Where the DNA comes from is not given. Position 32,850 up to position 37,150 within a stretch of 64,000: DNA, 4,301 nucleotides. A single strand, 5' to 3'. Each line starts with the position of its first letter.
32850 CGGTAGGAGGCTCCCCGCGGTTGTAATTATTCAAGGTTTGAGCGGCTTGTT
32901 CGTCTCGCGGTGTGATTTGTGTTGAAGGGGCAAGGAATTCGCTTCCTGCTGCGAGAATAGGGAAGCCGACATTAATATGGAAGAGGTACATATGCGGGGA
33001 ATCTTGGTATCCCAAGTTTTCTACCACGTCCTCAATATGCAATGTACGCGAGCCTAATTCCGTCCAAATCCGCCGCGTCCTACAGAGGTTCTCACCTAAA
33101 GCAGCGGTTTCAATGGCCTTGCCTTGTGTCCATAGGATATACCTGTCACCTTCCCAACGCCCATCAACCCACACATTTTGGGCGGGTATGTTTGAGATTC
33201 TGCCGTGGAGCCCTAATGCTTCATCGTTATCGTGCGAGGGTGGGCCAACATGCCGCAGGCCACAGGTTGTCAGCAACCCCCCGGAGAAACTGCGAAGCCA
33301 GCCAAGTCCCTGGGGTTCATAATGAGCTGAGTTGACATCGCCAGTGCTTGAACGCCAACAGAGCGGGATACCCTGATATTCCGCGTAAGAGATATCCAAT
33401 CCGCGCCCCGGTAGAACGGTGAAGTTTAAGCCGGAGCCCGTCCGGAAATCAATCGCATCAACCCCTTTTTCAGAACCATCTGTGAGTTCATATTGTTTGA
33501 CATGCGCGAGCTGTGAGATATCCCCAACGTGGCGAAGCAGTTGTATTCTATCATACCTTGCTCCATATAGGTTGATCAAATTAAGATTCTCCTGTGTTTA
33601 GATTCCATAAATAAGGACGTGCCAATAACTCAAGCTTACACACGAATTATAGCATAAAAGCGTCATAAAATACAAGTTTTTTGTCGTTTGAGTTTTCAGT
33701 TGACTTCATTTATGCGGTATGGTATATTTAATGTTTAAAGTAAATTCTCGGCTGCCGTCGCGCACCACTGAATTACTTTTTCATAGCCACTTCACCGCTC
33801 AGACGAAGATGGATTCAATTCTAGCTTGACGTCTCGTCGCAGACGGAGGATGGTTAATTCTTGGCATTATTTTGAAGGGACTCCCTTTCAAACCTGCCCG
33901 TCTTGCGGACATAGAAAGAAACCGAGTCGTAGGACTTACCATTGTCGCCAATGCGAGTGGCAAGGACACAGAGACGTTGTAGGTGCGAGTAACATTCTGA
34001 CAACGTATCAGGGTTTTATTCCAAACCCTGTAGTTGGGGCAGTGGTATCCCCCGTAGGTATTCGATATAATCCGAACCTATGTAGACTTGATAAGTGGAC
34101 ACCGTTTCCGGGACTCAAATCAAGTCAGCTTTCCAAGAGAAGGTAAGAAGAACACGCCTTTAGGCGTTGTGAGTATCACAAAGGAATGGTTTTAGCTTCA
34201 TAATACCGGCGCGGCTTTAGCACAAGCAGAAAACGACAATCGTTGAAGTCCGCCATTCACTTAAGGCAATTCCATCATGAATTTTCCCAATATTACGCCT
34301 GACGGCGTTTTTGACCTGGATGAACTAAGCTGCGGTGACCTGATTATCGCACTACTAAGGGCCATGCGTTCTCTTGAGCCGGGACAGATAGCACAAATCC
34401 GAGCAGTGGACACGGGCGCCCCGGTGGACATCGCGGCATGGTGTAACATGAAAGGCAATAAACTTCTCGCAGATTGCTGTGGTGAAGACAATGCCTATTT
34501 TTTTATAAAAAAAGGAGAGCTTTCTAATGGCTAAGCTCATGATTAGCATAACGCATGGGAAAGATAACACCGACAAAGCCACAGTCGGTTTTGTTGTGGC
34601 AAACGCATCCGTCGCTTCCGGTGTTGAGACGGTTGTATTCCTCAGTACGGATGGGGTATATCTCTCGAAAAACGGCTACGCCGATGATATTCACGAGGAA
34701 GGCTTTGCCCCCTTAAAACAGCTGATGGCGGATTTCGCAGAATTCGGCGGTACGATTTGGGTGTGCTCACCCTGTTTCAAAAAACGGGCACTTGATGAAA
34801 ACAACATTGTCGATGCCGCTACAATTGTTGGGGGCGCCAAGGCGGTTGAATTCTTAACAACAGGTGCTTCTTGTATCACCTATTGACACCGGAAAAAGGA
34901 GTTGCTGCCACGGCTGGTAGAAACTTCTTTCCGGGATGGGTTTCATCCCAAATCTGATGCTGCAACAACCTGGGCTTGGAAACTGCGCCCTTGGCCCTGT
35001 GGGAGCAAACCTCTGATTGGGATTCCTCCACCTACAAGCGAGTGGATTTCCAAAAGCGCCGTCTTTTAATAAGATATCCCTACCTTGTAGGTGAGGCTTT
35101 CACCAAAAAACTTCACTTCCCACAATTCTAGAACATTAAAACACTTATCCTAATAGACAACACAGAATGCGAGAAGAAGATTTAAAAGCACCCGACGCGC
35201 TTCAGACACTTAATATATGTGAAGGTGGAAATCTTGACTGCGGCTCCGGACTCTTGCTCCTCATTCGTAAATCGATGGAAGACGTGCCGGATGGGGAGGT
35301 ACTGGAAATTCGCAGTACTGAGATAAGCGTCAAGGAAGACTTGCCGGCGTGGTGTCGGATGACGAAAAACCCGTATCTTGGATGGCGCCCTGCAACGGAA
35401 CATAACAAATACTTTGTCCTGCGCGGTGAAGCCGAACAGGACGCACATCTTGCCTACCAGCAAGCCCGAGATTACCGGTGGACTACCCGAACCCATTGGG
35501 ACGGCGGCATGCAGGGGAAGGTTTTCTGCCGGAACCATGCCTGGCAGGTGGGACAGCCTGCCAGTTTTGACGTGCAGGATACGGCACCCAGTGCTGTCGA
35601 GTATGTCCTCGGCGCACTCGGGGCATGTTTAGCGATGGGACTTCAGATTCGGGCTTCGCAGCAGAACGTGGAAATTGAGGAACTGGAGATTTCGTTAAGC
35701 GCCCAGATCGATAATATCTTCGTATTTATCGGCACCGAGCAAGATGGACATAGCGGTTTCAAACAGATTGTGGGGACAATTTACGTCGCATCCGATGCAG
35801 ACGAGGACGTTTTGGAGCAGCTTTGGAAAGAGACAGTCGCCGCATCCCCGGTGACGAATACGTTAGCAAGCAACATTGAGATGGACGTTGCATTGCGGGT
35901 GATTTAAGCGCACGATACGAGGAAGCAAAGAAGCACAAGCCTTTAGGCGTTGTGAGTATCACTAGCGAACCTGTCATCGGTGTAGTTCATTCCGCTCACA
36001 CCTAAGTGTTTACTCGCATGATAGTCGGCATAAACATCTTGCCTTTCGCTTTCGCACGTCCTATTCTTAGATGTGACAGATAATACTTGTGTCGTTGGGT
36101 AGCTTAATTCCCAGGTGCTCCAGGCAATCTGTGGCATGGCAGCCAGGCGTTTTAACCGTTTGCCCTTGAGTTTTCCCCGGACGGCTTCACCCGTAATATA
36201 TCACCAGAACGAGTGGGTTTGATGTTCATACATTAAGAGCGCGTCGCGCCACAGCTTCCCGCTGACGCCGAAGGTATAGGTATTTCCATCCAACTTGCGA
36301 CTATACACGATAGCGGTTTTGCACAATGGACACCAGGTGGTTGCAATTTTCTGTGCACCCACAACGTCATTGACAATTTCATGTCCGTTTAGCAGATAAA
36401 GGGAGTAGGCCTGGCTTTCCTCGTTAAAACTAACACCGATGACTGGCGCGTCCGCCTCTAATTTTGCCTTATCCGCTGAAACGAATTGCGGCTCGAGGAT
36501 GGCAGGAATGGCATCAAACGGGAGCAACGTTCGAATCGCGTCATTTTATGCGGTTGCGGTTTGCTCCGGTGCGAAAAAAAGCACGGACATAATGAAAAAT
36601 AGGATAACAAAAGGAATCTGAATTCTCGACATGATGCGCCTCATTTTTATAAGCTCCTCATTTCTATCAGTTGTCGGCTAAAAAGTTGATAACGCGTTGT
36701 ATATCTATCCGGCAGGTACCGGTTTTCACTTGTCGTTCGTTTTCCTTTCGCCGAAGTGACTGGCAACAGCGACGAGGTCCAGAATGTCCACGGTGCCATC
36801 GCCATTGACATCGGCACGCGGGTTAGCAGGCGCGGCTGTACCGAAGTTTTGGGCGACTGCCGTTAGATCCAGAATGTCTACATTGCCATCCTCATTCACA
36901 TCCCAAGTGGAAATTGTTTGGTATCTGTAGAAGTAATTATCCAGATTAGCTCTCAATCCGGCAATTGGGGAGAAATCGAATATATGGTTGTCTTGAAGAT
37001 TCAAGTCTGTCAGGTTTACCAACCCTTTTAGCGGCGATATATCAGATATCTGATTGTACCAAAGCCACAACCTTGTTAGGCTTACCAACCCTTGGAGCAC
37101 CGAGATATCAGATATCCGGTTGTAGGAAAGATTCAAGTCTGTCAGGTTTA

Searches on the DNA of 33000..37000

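Call 9: search_rna_families(source=window, start=33000, end=37000, threshold=evalue, max_evalue=1)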
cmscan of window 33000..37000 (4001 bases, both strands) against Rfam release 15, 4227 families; matches with E-value up to 1: 0.
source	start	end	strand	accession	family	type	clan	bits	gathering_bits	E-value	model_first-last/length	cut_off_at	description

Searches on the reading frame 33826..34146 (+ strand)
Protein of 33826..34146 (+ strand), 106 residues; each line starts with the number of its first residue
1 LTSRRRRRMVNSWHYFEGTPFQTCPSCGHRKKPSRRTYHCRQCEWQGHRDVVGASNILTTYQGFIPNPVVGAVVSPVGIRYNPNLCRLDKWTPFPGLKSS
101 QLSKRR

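Call 7: search_protein_families(library=pfam, proteins=[window:33826-34146:+], max_evalue=0.01)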
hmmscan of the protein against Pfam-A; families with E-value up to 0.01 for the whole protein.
window:33826-34146:+ (106 aa): 2 families
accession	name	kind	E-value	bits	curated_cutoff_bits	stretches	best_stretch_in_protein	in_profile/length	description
PF07282.18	Cas12f1-like_TNB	-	2.1e-10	41.1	26.3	1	22-57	29-60/60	Cas12f1-like, TNB domain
PF03107.22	C1_2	-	0.0093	16.7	26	0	22-48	18-44/48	C1 domain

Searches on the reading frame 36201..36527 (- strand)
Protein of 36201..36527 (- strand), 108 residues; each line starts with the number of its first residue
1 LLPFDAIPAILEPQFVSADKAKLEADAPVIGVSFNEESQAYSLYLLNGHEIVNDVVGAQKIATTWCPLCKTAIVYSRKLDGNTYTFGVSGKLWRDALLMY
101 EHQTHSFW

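Call 7: search_protein_families(library=pfam, proteins=[window:36201-36527:-], max_evalue=0.01)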
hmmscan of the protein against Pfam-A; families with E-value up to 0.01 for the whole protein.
window:36201-36527:- (108 aa): 1 family
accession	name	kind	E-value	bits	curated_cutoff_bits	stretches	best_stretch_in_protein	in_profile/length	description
PF11376.13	DUF3179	-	2e-37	129.7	27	1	5-108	2-107/292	Protein of unknown function (DUF3179)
